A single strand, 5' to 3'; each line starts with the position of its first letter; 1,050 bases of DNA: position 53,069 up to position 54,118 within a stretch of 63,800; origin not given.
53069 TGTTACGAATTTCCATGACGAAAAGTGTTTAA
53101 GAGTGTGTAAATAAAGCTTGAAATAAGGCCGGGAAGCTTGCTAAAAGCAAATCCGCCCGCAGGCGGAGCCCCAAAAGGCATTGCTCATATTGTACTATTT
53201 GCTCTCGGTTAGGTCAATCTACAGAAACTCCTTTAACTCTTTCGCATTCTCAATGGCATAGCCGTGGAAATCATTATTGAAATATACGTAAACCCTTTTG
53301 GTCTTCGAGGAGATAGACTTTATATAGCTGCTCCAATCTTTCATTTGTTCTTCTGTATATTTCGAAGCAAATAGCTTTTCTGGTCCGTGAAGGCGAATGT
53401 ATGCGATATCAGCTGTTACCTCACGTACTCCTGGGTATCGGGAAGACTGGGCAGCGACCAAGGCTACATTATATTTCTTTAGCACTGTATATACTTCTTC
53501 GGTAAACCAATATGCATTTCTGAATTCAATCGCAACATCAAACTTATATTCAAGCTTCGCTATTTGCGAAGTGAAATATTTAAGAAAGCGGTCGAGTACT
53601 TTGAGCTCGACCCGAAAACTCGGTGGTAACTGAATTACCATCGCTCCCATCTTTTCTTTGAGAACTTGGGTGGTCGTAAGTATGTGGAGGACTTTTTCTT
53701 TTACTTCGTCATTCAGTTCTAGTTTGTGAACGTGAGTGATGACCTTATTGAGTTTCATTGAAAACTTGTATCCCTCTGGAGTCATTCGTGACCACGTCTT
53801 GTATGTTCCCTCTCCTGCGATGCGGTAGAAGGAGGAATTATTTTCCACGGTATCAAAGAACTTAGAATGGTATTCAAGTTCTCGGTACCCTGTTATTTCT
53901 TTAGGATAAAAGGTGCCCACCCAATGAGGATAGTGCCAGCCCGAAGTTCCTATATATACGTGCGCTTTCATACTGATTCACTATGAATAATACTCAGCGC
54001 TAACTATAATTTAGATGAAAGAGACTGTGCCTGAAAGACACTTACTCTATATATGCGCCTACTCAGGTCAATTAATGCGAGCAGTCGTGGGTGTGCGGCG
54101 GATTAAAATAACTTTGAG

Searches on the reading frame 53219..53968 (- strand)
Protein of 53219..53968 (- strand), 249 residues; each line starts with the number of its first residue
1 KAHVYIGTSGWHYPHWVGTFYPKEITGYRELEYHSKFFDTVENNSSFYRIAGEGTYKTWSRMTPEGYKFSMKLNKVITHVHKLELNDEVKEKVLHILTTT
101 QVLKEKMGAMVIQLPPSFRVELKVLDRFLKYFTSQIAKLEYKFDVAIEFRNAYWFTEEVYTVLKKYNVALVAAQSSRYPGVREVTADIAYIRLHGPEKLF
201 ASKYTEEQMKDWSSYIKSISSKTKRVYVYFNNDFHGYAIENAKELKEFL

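Call 81: search_protein_families(library=pfam, proteins=[window:53219-53968:-], max_evalue=0.001)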
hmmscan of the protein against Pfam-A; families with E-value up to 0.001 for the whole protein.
window:53219-53968:- (249 aa): 1 family
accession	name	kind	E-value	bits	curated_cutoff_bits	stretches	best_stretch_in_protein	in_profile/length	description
PF01904.24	DUF72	-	1.4e-60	205.5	25.3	1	21-247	1-216/217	Protein of unknown function DUF72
